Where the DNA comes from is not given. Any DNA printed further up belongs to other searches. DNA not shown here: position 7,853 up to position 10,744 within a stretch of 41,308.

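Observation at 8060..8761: NUDT9-homology domain with a TRPM2-like degenerate Nudix box, encoded next to a channel gene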

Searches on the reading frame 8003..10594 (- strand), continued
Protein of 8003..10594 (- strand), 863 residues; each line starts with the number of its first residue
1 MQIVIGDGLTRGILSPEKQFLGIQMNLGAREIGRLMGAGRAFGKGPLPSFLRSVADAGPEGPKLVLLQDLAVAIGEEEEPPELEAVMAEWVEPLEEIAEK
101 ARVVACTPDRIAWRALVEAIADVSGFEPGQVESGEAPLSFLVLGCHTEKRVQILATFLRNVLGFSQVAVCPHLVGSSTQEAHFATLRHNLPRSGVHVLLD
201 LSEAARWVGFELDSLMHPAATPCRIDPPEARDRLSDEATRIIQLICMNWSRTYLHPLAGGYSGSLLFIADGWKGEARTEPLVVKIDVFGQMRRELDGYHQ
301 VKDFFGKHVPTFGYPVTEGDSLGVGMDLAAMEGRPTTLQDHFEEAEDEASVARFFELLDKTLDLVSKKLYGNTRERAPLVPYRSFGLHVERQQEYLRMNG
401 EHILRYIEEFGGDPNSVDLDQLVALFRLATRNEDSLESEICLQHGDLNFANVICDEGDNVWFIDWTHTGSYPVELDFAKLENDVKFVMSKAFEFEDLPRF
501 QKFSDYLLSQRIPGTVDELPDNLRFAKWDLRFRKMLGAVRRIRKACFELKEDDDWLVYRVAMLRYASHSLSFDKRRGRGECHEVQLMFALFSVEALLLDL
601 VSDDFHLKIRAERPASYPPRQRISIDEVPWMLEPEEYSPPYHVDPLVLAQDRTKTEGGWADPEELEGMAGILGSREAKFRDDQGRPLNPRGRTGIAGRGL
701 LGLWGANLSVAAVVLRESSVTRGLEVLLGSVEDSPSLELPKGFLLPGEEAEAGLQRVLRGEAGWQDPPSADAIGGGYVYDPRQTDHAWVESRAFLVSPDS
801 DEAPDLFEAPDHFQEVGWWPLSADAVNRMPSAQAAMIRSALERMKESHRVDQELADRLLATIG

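Call 18: find_encoding_contigs(protein=P0006, flank=9000, max_places=2)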
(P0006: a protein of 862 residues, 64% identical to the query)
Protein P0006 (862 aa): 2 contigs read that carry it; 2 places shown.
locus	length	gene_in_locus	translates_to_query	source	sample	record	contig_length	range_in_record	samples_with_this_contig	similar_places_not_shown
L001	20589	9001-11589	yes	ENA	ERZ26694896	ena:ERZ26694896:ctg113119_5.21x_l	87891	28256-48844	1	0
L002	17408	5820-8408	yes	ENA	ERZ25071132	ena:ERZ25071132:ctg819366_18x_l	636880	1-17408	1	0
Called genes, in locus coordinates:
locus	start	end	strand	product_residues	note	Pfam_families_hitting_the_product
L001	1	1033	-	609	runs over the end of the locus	PF17900:Peptidase_M1_N, PF01433:Peptidase_M1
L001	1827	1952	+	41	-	-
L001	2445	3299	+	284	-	PF07228:SpoIIE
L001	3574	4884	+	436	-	PF00909:Ammonium_transp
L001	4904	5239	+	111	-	PF00543:P-II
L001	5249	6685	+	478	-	PF03951:Gln-synt_N, PF00120:Gln-synt_C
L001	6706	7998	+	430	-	PF01145:Band_7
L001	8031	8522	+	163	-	PF13581:HATPase_c_2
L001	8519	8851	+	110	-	PF01740:STAS, PF13466:STAS_2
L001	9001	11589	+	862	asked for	PF01636:APH, PF19974:TCAD9, PF25969:NUDT9_N, PF00293:NUDIX (weak)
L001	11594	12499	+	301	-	PF00459:Inositol_P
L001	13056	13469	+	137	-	-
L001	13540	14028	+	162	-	PF07228:SpoIIE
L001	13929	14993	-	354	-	PF10544:T5orf172 (weak), PF13455:MUG113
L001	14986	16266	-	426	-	PF09373:PMBR (faint)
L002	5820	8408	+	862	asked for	PF01636:APH, PF19974:TCAD9, PF25969:NUDT9_N, PF00293:NUDIX (weak)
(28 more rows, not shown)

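Call 19: find_encoding_contigs(protein=P0037, flank=9000, max_places=2)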
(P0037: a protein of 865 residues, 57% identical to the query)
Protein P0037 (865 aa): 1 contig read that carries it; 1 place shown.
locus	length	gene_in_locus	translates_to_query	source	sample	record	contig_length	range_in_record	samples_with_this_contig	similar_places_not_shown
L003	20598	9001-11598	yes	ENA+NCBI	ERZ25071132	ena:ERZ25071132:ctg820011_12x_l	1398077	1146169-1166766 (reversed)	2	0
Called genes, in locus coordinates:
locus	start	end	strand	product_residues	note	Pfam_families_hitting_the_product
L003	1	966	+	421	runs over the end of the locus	PF01595:CNNM, PF00571:CBS, PF03471:CorC_HlyC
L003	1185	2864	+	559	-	PF00672:HAMP, PF07228:SpoIIE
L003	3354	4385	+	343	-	PF00909:Ammonium_transp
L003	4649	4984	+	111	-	PF00543:P-II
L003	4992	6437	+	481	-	PF03951:Gln-synt_N, PF00120:Gln-synt_C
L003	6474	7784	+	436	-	-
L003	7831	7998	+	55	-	-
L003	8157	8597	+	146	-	PF13581:HATPase_c_2, PF02518:HATPase_c (weak)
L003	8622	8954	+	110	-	PF01740:STAS, PF13466:STAS_2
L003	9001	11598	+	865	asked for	PF01636:APH (weak), PF19974:TCAD9, PF25969:NUDT9_N, PF00293:NUDIX (weak)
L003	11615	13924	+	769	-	PF00857:Isochorismatase (weak), PF19974:TCAD9, PF19974:TCAD9, PF05706:CDKN3, PF22784:PTP-SAK, PF00782:DSPc, PF22741:PTP-NADK, PF22785:Tc-R-P, +1 more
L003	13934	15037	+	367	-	PF00383:dCMP_cyt_deam_1, PF14437:MafB19-deam (weak), PF01872:RibD_C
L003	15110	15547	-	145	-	PF13545:HTH_Crp_2, PF00325:Crp (weak)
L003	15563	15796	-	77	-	PF00027:cNMP_binding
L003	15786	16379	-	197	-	PF10173:Mit_KHE1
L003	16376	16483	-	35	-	-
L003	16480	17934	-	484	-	PF00209:SNF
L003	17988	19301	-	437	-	PF00209:SNF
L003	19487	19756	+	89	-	PF13701:DDE_Tnp_1_4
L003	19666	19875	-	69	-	PF00209:SNF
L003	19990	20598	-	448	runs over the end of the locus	PF00289:Biotin_carb_N, PF02222:ATP-grasp (weak), PF02786:CPSase_L_D2, PF07478:Dala_Dala_lig_C, PF02785:Biotin_carb_C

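Call 20: find_encoding_contigs(protein=P0072, flank=9000, max_places=2)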
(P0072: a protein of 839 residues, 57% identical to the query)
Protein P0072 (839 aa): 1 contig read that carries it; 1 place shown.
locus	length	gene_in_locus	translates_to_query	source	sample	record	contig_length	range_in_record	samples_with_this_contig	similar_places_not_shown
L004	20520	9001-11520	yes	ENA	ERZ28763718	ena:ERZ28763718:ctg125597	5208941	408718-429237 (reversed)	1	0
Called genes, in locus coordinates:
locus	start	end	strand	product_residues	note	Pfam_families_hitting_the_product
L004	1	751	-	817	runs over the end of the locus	-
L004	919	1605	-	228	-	PF00106:adh_short, PF08659:KR (weak), PF13561:adh_short_C2, PF23441:SDR (weak)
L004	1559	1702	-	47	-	-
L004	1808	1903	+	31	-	-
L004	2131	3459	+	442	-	PF00909:Ammonium_transp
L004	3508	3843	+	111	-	PF00543:P-II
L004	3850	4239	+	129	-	PF03951:Gln-synt_N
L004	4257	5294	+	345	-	PF00120:Gln-synt_C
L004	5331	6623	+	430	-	PF01145:Band_7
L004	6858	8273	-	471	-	PF13701:DDE_Tnp_1_4, PF01609:DDE_Tnp_1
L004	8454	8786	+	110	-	PF01740:STAS, PF13466:STAS_2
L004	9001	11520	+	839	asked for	PF19974:TCAD9, PF25969:NUDT9_N, PF00293:NUDIX (weak)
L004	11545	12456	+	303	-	PF00459:Inositol_P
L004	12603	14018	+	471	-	PF13701:DDE_Tnp_1_4, PF01609:DDE_Tnp_1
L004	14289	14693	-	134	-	PF01850:PIN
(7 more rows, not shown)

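Call 23: find_encoding_contigs(protein=P0002, flank=9000, max_places=1)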
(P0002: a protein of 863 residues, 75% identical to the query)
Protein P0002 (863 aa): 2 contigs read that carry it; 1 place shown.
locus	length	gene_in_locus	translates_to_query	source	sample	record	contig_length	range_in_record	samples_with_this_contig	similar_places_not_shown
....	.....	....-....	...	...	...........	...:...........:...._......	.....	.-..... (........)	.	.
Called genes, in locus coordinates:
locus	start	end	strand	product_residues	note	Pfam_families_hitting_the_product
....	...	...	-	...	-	-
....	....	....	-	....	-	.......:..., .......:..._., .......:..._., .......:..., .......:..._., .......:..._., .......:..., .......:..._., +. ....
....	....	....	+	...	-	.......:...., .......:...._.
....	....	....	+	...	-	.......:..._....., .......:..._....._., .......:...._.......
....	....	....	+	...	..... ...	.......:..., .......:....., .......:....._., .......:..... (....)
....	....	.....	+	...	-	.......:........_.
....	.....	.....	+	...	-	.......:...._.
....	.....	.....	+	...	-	-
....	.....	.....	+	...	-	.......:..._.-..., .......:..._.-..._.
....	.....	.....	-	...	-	?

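Call 24: find_encoding_contigs(protein=P0010, flank=9000, max_places=1)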
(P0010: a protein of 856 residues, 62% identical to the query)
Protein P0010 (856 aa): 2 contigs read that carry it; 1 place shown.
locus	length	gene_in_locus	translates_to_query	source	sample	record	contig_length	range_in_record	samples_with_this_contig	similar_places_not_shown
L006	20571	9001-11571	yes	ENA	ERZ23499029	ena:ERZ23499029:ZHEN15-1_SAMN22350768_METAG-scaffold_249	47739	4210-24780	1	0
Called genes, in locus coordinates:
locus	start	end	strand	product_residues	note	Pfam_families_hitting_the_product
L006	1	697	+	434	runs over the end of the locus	PF01145:Band_7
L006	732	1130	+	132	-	-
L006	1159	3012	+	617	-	PF02743:dCache_1 (weak), PF00672:HAMP, PF01740:STAS, PF13466:STAS_2 (weak)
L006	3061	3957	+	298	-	PF11563:Protoglobin, PF13466:STAS_2 (faint), PF01740:STAS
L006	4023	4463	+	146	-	PF01740:STAS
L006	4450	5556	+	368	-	PF13581:HATPase_c_2, PF02518:HATPase_c, PF07228:SpoIIE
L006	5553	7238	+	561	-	PF02518:HATPase_c (faint), PF07228:SpoIIE, PF13581:HATPase_c_2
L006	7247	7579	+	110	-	PF01740:STAS, PF13466:STAS_2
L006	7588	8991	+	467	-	PF00520:Ion_trans, PF07885:Ion_trans_2, PF00027:cNMP_binding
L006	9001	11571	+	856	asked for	PF01636:APH, PF19974:TCAD9, PF25969:NUDT9_N, PF00293:NUDIX (weak)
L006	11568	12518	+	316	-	PF00459:Inositol_P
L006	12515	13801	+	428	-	PF02254:TrkA_N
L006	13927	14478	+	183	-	PF04011:LemA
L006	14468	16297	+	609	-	PF09972:DUF2207, PF20990:DUF2207_C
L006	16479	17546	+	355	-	PF03807:F420_oxidored (weak), PF02153:PDH_N, PF01817:CM_2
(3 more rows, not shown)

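Call 25: find_encoding_contigs(protein=P0016, flank=9000, max_places=1)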
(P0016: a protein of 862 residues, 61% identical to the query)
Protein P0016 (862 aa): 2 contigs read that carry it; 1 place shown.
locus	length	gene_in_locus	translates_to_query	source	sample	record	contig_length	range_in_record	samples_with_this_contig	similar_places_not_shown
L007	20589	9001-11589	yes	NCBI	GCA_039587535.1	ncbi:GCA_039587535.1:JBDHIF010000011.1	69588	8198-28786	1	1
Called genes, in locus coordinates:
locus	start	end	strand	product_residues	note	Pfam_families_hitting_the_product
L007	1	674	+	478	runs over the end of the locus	PF03951:Gln-synt_N, PF00120:Gln-synt_C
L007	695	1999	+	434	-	PF01145:Band_7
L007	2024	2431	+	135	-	-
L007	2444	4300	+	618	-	PF02743:dCache_1, PF00672:HAMP, PF01740:STAS, PF13466:STAS_2 (weak)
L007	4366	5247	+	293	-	PF11563:Protoglobin, PF13466:STAS_2 (faint), PF01740:STAS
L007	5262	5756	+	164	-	-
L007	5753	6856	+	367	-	PF13581:HATPase_c_2, PF02518:HATPase_c, PF07228:SpoIIE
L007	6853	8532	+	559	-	PF07228:SpoIIE, PF13581:HATPase_c_2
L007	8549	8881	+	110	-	PF01740:STAS, PF13466:STAS_2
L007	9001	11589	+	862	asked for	PF19974:TCAD9 (weak), PF01636:APH, PF19974:TCAD9, PF25969:NUDT9_N, PF00293:NUDIX (weak)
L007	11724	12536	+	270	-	PF00459:Inositol_P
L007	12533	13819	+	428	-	PF02254:TrkA_N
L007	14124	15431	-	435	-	PF01546:Peptidase_M20, PF07687:M20_dimer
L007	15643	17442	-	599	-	PF05922:Inhibitor_I9 (weak), PF00082:Peptidase_S8, PF00801:PKD, PF18911:PKD_4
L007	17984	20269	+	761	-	PF14312:FG-GAP_2 (faint)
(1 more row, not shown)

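Call 26: find_encoding_contigs(protein=P0110, flank=9000, max_places=1)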
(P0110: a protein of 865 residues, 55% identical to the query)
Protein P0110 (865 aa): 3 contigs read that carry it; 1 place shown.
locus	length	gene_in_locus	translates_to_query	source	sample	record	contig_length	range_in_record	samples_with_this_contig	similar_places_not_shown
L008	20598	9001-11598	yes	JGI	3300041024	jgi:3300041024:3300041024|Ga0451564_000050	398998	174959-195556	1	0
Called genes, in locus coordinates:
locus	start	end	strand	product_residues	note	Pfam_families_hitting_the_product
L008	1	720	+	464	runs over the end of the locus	PF03951:Gln-synt_N, PF00120:Gln-synt_C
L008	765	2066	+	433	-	PF01145:Band_7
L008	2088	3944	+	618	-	PF02743:dCache_1, PF00672:HAMP, PF01740:STAS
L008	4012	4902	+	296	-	PF11563:Protoglobin, PF01740:STAS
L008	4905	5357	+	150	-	PF01740:STAS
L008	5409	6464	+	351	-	PF13581:HATPase_c_2, PF02518:HATPase_c, PF07228:SpoIIE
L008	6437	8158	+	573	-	PF07228:SpoIIE, PF13581:HATPase_c_2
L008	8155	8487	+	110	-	PF01740:STAS, PF13466:STAS_2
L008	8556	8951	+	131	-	-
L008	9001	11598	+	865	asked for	PF01636:APH, PF19974:TCAD9, PF25969:NUDT9_N, PF00293:NUDIX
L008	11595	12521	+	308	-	PF00459:Inositol_P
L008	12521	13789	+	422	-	PF02254:TrkA_N (faint)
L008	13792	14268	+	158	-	-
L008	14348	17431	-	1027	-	PF02012:BNR (faint), PF15899:BNR_6 (faint), PF15902:Sortilin-Vps10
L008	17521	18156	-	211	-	PF02517:Rce1-like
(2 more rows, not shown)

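Call 42: find_related_loci(query=A2, collection=genome_contigs, flank=10000)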
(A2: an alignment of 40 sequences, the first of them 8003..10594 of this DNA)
Query A2 (863 aa) in genome_contigs; peptide patterns used: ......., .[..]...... (x = any residue, [..] = any of these).
114 stretches matched a pattern; 65 encode a relative of the query (tblastn E <= 1e-3); 65 distinct loci.
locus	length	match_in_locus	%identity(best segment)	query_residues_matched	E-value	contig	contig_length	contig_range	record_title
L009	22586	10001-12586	65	1-863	0e+0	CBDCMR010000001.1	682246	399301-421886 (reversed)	MAG: Longimicrobiales bacterium isolate 15054db9-509a-47bb-9008-d5a6df8650c5 genome assembly, contig: contig_1, whole ge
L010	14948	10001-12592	74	1-863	0e+0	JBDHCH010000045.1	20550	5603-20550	MAG: Gemmatimonadota bacterium isolate M8-12_Bin_85 M8-12_Bin_85_scaffold_6839, whole genome shotgun sequence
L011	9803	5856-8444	74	1-863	0e+0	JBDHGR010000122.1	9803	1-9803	MAG: Gemmatimonadota bacterium isolate M8-58_Bin_476 M8-58_Bin_476_scaffold_37986, whole genome shotgun sequence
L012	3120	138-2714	63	1-859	0e+0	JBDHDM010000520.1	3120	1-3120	MAG: Gemmatimonadota bacterium isolate M8-32_Bin_247 M8-32_Bin_247_scaffold_223605, whole genome shotgun sequence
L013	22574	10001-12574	61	1-859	0e+0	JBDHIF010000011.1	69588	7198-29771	MAG: Gemmatimonadota bacterium isolate BHB10-2_Bin_102 BHB10-2_Bin_102_scaffold_1593, whole genome shotgun sequence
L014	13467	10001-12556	62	1-859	0e+0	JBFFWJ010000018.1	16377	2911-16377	MAG: Longimicrobiales bacterium isolate Mix_mud24.2022.10.3 k141_2595392_length_16377_cov_10.0000, whole genome shotgun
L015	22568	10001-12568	62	1-863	0e+0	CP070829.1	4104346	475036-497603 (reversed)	MAG: Gemmatimonadales bacterium isolate bin109 chromosome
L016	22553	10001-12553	59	3-863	0e+0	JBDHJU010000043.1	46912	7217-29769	MAG: Gemmatimonadota bacterium isolate BHB10-26_Bin_323 BHB10-26_Bin_323_scaffold_5570, whole genome shotgun sequence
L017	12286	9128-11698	60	1-863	0e+0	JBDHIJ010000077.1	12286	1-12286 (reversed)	MAG: Gemmatimonadota bacterium isolate BHB10-2_Bin_245 BHB10-2_Bin_245_scaffold_32727, whole genome shotgun sequence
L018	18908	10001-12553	59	3-863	0e+0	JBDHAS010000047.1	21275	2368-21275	MAG: Gemmatimonadota bacterium isolate M3-44_Bin_339 M3-44_Bin_339_scaffold_8772, whole genome shotgun sequence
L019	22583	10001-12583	57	3-861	0e+0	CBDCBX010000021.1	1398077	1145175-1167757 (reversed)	MAG: Acidobacteriota bacterium isolate 3beccde0-225e-480f-8752-c289bce3f7eb genome assembly, contig: contig_21, whole ge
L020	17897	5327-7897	58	3-863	0e+0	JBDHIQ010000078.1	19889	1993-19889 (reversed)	MAG: Gemmatimonadota bacterium isolate BHB10-2_Bin_317 BHB10-2_Bin_317_scaffold_47385, whole genome shotgun sequence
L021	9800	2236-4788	58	3-863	0e+0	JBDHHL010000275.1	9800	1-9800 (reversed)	MAG: Gemmatimonadota bacterium isolate M8-62_Bin_193 M8-62_Bin_193_scaffold_73185, whole genome shotgun sequence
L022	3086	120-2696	57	2-863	0e+0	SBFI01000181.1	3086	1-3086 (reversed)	MAG: Acidobacteria bacterium isolate M0029 scaffold_59869_1, whole genome shotgun sequence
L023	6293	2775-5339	57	3-863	0e+0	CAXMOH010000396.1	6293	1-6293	MAG: uncultured Hyphomicrobium sp. isolate 07C-BC-St03_bin.16.orig genome assembly, contig: k141_186583, whole genome sh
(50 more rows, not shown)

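Call 58: search_protein_families(library=padloc, proteins=[window:8003-10594:-], max_evalue=0.01)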
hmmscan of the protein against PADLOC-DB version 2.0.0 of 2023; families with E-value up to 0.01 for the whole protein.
window:8003-10594:- (863 aa): 0 families

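Call 61: search_protein_families(library=pfam, proteins=[L003:11615-13924:+], max_evalue=0.01)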
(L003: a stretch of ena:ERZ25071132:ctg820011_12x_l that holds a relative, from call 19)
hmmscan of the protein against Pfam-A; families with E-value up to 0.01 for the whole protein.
L003:11615-13924:+ (769 aa): 10 families
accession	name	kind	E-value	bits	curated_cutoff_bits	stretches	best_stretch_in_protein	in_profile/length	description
PF19974.5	TCAD9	-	3.5e-55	188.3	40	2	415-571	272-428/429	Ternary complex associated domain 9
PF22785.1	Tc-R-P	-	7.6e-16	59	27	1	637-734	14-105/106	Polymorphic toxin system, DSP-PTPase phosphatase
PF05706.17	CDKN3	-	2.4e-14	53.8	20.7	1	606-731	28-156/168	Cyclin-dependent kinase inhibitor 3 (CDKN3)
PF22784.1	PTP-SAK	-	7.2e-13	49.3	27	1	642-751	27-142/153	Swiss Army Knife protein, DSP-PTPase phosphatase domain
PF00782.25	DSPc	-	2.1e-11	44.2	33.5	1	669-752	33-117/133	Dual specificity phosphatase, catalytic domain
PF22741.1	PTP-NADK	-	2.1e-08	34.2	27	1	643-762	45-161/163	DSP-PTPase phosphatase fused to NAD+ Kinase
PF00857.26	Isochorismatase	-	2.3e-08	34.8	27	1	42-193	20-165/175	Isochorismatase domain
PF01636.29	APH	-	1.1e-05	25.8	23.2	1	364-484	101-209/239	Phosphotransferase enzyme family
PF13350.11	Y_phosphatase3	-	0.00035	21.1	22.2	1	677-749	105-169/240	Tyrosine phosphatase family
PF00102.32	Y_phosphatase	-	0.0029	17.7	20.9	1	694-746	154-213/234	Protein-tyrosine phosphatase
